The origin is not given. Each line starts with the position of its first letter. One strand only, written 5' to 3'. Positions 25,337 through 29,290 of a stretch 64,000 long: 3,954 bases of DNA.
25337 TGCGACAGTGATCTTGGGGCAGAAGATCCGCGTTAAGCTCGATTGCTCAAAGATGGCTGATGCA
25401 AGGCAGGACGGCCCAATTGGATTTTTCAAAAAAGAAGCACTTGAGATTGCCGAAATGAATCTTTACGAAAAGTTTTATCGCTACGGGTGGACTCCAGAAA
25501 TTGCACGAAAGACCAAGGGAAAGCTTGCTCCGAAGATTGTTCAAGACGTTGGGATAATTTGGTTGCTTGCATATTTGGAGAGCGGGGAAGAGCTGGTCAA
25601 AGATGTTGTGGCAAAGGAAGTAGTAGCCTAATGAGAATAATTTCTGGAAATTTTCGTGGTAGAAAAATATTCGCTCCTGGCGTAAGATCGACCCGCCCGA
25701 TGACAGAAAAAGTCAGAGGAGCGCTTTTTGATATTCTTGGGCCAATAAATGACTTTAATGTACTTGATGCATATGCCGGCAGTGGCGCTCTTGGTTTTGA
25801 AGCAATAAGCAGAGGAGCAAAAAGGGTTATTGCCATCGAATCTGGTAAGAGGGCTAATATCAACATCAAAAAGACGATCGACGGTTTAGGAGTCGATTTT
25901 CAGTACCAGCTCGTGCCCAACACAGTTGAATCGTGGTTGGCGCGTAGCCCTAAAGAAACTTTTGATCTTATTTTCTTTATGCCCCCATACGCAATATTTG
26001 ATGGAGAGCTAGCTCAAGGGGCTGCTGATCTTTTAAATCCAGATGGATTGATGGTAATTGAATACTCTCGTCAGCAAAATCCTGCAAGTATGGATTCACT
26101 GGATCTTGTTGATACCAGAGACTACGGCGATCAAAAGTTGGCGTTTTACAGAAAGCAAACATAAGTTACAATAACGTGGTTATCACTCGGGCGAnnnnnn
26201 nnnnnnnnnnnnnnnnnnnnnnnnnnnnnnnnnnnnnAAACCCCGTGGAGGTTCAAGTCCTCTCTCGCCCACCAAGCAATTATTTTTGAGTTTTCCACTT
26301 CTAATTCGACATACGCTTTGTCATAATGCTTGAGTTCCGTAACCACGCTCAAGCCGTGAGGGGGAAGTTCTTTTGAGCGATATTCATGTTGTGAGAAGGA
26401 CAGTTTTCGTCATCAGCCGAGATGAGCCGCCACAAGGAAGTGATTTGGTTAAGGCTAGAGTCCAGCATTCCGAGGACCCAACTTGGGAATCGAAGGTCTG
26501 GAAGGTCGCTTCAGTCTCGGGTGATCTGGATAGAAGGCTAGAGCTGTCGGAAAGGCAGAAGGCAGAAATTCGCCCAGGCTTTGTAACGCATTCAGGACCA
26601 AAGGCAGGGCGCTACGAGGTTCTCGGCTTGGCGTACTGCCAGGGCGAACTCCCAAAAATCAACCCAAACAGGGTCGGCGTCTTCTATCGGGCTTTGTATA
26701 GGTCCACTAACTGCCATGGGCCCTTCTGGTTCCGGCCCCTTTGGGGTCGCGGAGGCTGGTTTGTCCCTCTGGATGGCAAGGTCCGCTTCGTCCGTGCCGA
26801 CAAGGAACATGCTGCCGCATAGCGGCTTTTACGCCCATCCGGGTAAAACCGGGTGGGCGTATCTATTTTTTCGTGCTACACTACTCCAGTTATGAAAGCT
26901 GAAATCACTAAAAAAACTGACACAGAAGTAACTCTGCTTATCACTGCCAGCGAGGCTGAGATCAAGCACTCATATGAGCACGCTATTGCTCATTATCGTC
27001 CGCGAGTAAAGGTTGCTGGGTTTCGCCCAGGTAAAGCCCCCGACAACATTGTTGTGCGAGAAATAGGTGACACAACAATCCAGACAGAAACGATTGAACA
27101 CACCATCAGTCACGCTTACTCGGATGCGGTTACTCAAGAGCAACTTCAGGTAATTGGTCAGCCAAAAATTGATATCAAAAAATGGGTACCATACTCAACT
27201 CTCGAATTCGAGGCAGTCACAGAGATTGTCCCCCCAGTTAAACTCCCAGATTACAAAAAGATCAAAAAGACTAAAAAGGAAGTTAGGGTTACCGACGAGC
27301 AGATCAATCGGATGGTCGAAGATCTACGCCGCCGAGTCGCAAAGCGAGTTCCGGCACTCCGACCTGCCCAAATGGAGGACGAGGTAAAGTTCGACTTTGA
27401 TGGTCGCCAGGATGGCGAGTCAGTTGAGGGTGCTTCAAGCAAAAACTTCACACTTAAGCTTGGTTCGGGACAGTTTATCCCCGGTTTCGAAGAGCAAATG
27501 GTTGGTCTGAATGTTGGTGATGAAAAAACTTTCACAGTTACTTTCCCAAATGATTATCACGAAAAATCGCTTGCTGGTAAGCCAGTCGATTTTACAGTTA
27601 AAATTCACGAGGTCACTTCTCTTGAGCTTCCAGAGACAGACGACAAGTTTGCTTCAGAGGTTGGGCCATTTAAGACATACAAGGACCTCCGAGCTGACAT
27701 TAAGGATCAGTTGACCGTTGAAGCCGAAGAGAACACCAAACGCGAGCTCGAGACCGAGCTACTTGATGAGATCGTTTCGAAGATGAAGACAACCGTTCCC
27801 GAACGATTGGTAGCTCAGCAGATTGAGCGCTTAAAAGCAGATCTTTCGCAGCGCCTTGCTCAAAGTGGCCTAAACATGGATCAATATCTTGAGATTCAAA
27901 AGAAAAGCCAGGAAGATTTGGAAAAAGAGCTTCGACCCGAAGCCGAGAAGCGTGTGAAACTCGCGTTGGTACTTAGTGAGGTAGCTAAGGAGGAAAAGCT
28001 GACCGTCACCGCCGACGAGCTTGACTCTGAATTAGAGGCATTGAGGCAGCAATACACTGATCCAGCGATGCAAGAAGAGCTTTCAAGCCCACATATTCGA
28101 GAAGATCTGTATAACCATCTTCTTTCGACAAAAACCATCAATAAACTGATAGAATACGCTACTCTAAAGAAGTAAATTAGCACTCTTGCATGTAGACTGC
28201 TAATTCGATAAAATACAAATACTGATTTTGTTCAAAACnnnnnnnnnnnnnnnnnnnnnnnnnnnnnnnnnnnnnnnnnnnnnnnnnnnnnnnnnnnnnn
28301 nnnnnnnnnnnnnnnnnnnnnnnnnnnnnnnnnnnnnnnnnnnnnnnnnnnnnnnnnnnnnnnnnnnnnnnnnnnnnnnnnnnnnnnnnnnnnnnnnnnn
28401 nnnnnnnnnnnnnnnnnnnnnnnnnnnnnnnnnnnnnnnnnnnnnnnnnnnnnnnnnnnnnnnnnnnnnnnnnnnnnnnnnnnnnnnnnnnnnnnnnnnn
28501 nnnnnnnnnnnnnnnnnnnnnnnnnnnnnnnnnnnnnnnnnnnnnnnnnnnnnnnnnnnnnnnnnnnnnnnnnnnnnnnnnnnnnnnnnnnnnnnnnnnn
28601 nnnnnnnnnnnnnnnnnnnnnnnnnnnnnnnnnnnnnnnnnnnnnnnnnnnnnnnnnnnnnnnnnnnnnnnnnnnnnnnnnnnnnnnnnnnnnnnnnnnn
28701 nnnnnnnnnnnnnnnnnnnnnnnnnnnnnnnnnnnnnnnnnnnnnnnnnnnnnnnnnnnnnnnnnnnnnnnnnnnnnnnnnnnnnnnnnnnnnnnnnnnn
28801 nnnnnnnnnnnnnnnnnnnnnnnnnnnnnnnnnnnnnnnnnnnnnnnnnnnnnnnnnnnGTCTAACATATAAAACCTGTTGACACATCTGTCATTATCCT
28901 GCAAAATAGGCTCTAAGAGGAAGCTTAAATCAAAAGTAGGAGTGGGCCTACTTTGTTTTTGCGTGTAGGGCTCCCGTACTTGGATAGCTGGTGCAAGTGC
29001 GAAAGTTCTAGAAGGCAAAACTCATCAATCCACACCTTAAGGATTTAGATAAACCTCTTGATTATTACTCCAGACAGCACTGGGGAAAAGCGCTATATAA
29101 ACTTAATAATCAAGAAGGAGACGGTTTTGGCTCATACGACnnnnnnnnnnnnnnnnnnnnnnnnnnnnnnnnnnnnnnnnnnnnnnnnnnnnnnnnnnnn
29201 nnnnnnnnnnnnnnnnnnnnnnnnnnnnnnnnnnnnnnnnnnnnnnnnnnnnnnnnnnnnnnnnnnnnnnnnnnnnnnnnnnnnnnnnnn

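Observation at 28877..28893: Shared palindromic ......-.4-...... element at the rpoB and rplC promoters, in opposite orientations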

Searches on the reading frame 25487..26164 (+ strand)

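Call 49: search_protein_families(library=pfam, proteins=[window:25487-26164:+], max_evalue=0.001)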
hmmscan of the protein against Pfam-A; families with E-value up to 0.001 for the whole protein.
window:25487-26164:+ (225 aa): 1 family
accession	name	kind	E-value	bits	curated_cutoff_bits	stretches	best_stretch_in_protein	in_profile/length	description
PF03602.21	Cons_hypoth95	-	3e-42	144.8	24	1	49-222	1-182/182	Conserved hypothetical protein 95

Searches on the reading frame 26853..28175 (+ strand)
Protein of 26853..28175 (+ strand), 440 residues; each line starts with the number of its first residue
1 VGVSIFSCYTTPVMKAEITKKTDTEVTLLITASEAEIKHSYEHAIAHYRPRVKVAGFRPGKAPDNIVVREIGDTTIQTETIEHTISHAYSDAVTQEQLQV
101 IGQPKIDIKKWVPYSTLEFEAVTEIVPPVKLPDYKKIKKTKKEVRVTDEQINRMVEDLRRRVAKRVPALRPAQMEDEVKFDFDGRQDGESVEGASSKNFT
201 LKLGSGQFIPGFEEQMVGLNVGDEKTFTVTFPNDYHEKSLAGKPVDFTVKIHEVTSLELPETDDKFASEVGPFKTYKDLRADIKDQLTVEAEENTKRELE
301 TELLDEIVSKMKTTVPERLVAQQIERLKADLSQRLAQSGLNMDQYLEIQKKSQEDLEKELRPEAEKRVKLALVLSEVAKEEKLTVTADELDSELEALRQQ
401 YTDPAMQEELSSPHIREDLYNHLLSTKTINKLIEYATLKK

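Call 8: search_protein_families(library=pfam, proteins=[window:26853-28175:+])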
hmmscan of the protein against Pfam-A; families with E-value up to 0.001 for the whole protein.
window:26853-28175:+ (440 aa): 3 families
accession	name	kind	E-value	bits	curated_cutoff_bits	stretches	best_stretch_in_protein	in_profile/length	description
PF05697.18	Trigger_N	-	4.3e-34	118.3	22.2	1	14-158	1-144/144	Bacterial trigger factor protein (TF)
PF05698.19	Trigger_C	-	6.2e-32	111.3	22.7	1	277-434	3-162/162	Bacterial trigger factor protein (TF) C-terminus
PF00254.34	FKBP_C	-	1e-16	61.4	21.1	1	172-251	5-93/94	FKBP-type peptidyl-prolyl cis-trans isomerase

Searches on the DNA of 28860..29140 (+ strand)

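Call 45: search_rna_families(source=window, start=28860, end=29140, threshold=evalue, max_evalue=1)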
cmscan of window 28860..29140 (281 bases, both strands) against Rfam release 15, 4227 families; matches with E-value up to 1: 0.
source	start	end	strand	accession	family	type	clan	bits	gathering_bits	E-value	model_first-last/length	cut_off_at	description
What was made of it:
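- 28914..29126 (+): Structured 5' leader of rpoB. It holds a closing helix, a terminator-like hairpin with a T-run (28933-28960), a covarying stem, and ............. pairing with the Shine-Dalgarno region. No Rfam match even at E<=1 (call 45).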

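Call 68: build_rna_model(alignment_id=A5, structure=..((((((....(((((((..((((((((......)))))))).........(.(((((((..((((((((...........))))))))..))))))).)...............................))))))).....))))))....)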
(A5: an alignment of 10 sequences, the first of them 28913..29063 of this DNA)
Model R1 built from alignment A5 (10 sequences, 154 columns); structure: as given.
model positions 148; base pairs 36; branch points 1; effective number of sequences 1.83; information 0.59 bits per position. Calibrated on 0.2 Mb of random sequence (short: E-values are rough).
structure used (alignment columns):
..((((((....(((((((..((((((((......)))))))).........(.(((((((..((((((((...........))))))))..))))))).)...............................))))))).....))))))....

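Call 69: search_with_rna_model(model_id=R1, sources=[L001, L002, L003, L004, L005, L006, L007, L008, L009, L010, L011, L012, L013, L014, L015, L016, L017, L018, L019, L020, L021, L022, L023, L024, L025, L026, L027, L028, L029, L031, L033, L038, L042, L047, L048, L051, L052, L054, L055, L056, L062, L063, L064, L066, L079, L094, L095, L097, L105, L102, L103, window], max_evalue=1)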
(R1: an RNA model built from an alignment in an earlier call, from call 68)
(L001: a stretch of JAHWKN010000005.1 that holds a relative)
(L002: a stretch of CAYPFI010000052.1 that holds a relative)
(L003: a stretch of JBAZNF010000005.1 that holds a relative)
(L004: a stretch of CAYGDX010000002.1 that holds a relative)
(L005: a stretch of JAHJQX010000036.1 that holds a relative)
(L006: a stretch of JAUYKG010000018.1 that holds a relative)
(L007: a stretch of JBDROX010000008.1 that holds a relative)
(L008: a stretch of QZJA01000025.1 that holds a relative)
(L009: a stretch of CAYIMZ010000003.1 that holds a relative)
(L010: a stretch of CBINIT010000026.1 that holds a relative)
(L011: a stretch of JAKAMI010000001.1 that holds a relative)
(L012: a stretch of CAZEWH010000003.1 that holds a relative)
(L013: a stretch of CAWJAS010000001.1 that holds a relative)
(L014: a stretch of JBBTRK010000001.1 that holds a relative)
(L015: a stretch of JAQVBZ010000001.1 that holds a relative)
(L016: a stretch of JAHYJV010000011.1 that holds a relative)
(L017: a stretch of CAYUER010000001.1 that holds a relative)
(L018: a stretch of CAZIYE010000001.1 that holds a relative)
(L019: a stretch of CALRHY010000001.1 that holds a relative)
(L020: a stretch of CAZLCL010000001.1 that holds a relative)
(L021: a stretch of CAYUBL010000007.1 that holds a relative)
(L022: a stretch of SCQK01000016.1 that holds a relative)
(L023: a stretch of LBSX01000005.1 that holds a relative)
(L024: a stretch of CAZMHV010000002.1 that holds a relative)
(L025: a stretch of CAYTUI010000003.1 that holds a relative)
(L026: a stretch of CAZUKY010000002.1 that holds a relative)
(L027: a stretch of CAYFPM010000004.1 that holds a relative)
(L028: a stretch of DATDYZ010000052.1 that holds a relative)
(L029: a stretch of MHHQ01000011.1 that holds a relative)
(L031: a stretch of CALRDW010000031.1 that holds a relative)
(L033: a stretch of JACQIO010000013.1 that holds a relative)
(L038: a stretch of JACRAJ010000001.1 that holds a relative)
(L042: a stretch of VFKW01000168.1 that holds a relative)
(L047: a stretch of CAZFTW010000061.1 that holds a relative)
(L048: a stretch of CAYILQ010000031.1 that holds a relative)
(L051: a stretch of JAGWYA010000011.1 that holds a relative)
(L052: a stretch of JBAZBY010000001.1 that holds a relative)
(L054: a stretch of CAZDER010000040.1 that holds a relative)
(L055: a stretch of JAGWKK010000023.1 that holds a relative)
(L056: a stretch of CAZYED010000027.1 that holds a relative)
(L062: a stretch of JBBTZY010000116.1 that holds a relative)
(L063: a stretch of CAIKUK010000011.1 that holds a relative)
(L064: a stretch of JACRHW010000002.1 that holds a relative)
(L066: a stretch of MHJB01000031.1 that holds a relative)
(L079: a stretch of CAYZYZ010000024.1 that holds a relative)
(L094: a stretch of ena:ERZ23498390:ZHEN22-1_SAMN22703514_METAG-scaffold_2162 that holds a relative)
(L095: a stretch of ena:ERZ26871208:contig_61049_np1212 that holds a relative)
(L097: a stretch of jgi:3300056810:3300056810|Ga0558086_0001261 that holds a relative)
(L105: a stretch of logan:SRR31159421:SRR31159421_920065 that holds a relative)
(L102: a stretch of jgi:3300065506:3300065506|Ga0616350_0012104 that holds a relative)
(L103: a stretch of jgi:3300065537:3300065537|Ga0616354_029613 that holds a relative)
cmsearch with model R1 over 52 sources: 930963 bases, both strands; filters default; matches with E-value up to 1: 3.
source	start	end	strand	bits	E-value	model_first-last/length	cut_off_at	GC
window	28913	29063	+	154.8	3.5e-31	1-148/148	no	0.42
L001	6208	6282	+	21.8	0.14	1-148/148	no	0.47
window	28916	29059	-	18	0.99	1-148/148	no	0.43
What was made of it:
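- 28914..29126 (+): A covariance model finds it only in this family (call 69).
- Tried and rejected: It found only a marginal L001 hit, so it added no promoters (calls 68, 69).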
